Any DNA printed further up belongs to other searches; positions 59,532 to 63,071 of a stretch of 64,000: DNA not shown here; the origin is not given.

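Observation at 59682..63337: Secreted beta-helix + LCAT/PGAP1-like lipase fusion flanked by two translationally coupled small membrane proteins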

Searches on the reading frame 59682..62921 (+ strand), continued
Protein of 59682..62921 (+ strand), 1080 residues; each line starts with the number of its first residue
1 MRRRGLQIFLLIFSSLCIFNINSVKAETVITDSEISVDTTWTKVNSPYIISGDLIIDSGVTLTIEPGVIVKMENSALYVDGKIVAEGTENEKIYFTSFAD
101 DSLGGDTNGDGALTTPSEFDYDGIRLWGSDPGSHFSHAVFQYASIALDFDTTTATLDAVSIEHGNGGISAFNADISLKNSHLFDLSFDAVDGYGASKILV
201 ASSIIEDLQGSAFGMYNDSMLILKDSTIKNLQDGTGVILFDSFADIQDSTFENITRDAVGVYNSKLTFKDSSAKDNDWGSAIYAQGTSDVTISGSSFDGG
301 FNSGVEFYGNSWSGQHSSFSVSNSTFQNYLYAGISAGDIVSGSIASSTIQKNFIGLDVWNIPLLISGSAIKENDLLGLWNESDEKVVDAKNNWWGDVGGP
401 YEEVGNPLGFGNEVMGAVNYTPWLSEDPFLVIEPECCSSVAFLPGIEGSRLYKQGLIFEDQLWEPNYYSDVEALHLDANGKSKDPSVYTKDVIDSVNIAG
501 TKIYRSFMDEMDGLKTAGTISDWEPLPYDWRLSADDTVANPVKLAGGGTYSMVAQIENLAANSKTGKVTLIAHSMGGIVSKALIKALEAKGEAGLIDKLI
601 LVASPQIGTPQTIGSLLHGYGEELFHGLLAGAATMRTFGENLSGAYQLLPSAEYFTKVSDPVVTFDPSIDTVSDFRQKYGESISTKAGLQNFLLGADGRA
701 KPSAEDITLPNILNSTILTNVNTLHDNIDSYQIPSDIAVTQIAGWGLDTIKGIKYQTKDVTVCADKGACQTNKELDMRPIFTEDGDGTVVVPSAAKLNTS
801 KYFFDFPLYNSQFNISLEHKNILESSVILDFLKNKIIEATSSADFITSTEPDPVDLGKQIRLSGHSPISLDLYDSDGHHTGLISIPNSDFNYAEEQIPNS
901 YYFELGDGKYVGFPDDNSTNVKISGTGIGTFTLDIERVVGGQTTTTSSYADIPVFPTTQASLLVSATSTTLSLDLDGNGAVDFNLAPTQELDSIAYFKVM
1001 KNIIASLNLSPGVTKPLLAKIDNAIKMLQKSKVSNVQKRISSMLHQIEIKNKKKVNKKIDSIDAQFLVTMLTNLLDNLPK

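Call 7: find_encoding_contigs(protein=P0002, flank=5000, max_places=2)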
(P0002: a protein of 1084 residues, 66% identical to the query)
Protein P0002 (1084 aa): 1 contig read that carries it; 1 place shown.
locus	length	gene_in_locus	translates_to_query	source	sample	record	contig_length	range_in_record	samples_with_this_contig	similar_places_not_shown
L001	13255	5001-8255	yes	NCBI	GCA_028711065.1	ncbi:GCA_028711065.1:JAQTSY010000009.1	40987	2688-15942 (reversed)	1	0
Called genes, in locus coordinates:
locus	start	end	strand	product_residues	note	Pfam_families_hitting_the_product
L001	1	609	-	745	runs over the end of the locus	PF17854:FtsK_alpha, PF01580:FtsK_SpoIIIE, PF09397:FtsK_gamma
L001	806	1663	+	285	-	-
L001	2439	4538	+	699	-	PF01471:PG_binding_1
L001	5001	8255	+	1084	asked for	PF05048:NosD (faint), PF13229:Beta_helix, PF02450:LCAT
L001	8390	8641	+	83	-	-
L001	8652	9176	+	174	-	-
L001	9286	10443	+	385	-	PF00586:AIRS, PF02769:AIRS_C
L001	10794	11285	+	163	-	PF00466:Ribosomal_L10, PF27436:RL10_C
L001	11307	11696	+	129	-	PF16320:Ribosomal_L12_N, PF00542:Ribosomal_L12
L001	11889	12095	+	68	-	-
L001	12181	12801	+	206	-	-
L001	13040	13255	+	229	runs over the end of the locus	PF05552:MS_channel_1st_1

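Call 8: find_encoding_contigs(protein=P0004, flank=5000, max_places=2)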
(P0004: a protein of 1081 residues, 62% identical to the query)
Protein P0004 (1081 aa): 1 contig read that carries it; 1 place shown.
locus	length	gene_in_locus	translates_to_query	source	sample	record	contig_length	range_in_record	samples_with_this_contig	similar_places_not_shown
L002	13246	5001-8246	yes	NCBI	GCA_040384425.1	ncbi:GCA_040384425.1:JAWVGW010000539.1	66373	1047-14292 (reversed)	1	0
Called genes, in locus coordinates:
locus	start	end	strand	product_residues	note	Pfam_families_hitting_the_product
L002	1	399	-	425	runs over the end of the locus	PF04932:Wzy_C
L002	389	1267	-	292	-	PF00535:Glycos_transf_2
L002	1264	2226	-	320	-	PF01501:Glyco_transf_8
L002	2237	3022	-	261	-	PF00005:ABC_tran, PF13304:AAA_21 (faint)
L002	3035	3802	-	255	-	PF01061:ABC2_membrane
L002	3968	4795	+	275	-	PF00535:Glycos_transf_2, PF10111:Glyco_tranf_2_2, PF13641:Glyco_tranf_2_3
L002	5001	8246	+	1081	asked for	PF13229:Beta_helix, PF02450:LCAT, PF24096:DUF7379 (weak)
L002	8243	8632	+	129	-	-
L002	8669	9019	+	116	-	PF02675:AdoMet_dc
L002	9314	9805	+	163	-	PF00466:Ribosomal_L10, PF27436:RL10_C (weak)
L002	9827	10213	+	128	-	PF16320:Ribosomal_L12_N, PF00542:Ribosomal_L12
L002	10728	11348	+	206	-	-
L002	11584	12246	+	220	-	PF05552:MS_channel_1st_1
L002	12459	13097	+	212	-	-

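Call 9: find_encoding_contigs(protein=P0003, flank=5000, max_places=2)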
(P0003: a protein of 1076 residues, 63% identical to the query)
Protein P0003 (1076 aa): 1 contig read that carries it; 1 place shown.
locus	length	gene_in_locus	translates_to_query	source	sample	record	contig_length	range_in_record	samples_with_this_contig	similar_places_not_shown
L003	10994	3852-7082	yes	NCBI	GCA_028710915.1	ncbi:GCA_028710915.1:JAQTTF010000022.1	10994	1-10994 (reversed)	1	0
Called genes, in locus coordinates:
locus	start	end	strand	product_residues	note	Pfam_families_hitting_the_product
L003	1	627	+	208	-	?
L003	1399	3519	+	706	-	PF01471:PG_binding_1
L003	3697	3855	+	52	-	-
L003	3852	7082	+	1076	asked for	PF05048:NosD (faint), PF13229:Beta_helix, PF02450:LCAT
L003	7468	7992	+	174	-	-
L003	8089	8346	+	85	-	PF12728:HTH_17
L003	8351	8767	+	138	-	PF02661:Fic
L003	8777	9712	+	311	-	PF00586:AIRS, PF02769:AIRS_C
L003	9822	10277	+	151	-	-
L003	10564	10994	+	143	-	PF00466:Ribosomal_L10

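Call 19: find_related_loci(query=A1, collection=genome_contigs, flank=3000)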
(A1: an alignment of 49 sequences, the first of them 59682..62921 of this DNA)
Query A1 (1080 aa) in genome_contigs; peptide patterns used: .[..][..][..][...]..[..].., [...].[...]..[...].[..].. (x = any residue, [..] = any of these).
600 stretches matched a pattern (row limit reached: there are more); 205 encode a relative of the query (tblastn E <= 1e-3); the best 80 are kept; 80 distinct loci.
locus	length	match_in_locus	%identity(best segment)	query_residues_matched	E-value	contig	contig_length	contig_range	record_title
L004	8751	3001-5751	41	30-1040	2e-179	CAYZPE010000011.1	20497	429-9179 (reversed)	MAG TPA_asm: uncultured Candidatus Saccharibacteria bacterium isolate SRP128246_co1_519 genome assembly, contig: NODE_53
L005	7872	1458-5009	35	3-1078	5e-174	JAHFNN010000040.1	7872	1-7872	MAG: Candidatus Nomurabacteria bacterium isolate nzgw481 NODE_16627_length_7873_cov_3.158798, whole genome shotgun seque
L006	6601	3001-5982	36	26-1052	5e-170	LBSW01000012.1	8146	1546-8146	MAG: Parcubacteria group bacterium GW2011_GWB1_37_13 US41_C0012, whole genome shotgun sequence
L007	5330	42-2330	40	341-1078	2e-162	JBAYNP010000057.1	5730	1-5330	MAG: Patescibacteria group bacterium isolate SO_2016_LW1_68 scaffold22403_LW64-88_2016, whole genome shotgun sequence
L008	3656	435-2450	39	421-1071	6e-151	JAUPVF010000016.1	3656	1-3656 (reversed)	MAG: Patescibacteria group bacterium isolate erpe_2018_sw_27hr_WHONDRS-SW48-000094_B_bin.11 scaffold_214857, whole genom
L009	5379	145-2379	39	366-1078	6e-141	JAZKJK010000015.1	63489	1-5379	MAG: Patescibacteria group bacterium isolate ADI_DC_SW_02_SPN_11032020-bin106_1 DCSW02SPN_B106_1_000000000015, whole gen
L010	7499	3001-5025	40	438-1078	1e-133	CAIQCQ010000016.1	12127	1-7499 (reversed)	uncultured bacterium isolate Umea_bin-06831 genome assembly, contig: bin-06831:16/38, whole genome shotgun sequence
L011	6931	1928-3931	38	438-1080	4e-130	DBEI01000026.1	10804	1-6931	MAG TPA_asm: Patescibacteria group bacterium UBA910 UBA910_contig_9563, whole genome shotgun sequence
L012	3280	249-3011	34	3-1035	2e-134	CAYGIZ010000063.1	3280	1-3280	MAG TPA_asm: uncultured Candidatus Saccharibacteria bacterium isolate ERP113451_co5_102 genome assembly, contig: NODE_30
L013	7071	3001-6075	32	34-1043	2e-125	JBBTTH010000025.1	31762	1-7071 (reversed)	MAG: Patescibacteria group bacterium isolate H32-bin108_1 H32_bin108_1_000000000025, whole genome shotgun sequence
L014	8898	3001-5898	35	3-1074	2e-124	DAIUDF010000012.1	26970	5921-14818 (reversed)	MAG TPA_asm: Candidatus Moraniibacteriota bacterium isolate CTOTU18587 NODE_1578_length_26970_cov_9.982129, whole genome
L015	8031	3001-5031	39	431-1080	2e-136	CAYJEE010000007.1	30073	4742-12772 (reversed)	MAG TPA_asm: uncultured Candidatus Saccharibacteria bacterium isolate ERP123247_co1_78 genome assembly, contig: NODE_893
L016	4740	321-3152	35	34-1074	8e-122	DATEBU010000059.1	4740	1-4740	MAG TPA_asm: Candidatus Paceibacterota bacterium isolate SMAG_U8252 k141_283937, whole genome shotgun sequence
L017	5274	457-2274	38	438-1058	3e-119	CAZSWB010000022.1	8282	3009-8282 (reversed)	MAG TPA_asm: uncultured Candidatus Saccharibacteria bacterium isolate SRP319275_co1_141 genome assembly, contig: NODE_11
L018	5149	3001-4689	41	433-986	3e-117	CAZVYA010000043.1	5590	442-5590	MAG TPA_asm: uncultured Candidatus Saccharibacteria bacterium isolate SRP178908_co2_100 genome assembly, contig: NODE_11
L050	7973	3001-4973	41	435-1080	6e-83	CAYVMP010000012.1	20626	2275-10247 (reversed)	MAG TPA_asm: uncultured Candidatus Saccharibacteria bacterium isolate SRP278252_co1_28 genome assembly, contig: NODE_429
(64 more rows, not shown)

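Call 66: find_encoding_contigs(protein=P0016, flank=4000, max_places=1)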
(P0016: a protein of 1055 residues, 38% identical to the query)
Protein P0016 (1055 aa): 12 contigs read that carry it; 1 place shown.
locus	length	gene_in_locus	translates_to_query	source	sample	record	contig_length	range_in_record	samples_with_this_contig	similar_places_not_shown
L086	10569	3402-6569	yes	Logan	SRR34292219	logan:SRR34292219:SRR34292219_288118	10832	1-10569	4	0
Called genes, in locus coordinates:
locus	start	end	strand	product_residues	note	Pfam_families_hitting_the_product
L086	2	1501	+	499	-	?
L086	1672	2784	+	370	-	-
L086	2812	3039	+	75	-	-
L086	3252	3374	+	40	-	-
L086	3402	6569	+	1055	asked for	PF05048:NosD, PF13229:Beta_helix, PF02450:LCAT, PF24096:DUF7379 (weak), PF22888:FIMAH (faint)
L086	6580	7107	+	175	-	-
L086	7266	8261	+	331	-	PF00145:DNA_methylase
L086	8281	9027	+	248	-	PF11463:R-HINP1I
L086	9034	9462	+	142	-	PF03852:Vsr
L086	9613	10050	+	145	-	-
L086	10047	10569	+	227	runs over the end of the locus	-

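Call 67: find_encoding_contigs(protein=P0012, flank=6000, max_places=1)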
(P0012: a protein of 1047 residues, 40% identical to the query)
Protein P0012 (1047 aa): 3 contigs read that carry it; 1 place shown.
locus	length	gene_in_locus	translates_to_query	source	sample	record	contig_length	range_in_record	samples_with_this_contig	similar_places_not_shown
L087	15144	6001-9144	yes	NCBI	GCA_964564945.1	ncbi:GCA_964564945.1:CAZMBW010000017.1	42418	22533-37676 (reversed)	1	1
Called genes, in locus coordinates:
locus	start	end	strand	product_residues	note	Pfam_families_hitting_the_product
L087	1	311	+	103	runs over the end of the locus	PF13376:OmdA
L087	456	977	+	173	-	PF12385:Peptidase_C70 (weak), PF13529:Peptidase_C39_2, PF03412:Peptidase_C39 (weak)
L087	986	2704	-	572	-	PF12229:PG_binding_4, PF04294:VanW, PF07501:G5 (weak)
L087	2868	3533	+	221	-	PF00300:His_Phos_1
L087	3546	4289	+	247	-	PF03372:Exo_endo_phos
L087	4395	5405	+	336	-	-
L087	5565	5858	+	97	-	PF01047:MarR (weak), PF13412:HTH_24 (weak), PF25212:HVO_A0114 (weak), PF13384:HTH_23 (weak)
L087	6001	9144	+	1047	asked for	PF28492:Beta_helix_4 (weak), PF13229:Beta_helix, PF02450:LCAT, PF24096:DUF7379 (weak)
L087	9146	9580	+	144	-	-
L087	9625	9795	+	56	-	-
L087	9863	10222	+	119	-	-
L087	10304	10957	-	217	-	PF18912:DZR_2 (weak), PF00156:Pribosyltran (faint)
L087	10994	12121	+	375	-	PF11104:PilM_2, PF14450:FtsA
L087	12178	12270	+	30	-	-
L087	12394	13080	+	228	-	-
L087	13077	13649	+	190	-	PF04350:PilO (faint)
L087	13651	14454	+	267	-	-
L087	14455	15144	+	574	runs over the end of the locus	PF05157:MshEN, PF00437:T2SSE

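Call 85: find_encoding_contigs(protein=P0046, flank=3000, max_places=1)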
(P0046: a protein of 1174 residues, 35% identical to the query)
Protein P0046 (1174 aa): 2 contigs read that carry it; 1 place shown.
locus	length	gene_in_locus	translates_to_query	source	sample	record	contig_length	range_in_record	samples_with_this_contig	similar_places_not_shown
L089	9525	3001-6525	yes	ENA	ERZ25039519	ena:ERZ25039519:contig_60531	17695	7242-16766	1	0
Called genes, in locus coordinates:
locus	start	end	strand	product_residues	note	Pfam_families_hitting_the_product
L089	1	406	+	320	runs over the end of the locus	PF01193:RNA_pol_L, PF13656:RNA_pol_L_2 (faint), PF01000:RNA_pol_A_bac, PF03118:RNA_pol_A_CTD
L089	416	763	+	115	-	PF01196:Ribosomal_L17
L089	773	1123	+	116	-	PF00572:Ribosomal_L13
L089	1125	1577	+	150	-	PF00380:Ribosomal_S9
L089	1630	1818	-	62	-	-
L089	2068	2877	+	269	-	PF00215:OMPdecase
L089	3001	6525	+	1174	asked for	PF13229:Beta_helix, PF02450:LCAT, PF24096:DUF7379 (weak)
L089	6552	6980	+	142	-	-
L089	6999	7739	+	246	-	PF00474:SSF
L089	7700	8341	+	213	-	-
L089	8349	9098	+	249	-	PF12705:PDDEXK_1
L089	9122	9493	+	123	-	PF03073:TspO_MBR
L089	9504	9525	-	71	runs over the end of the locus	-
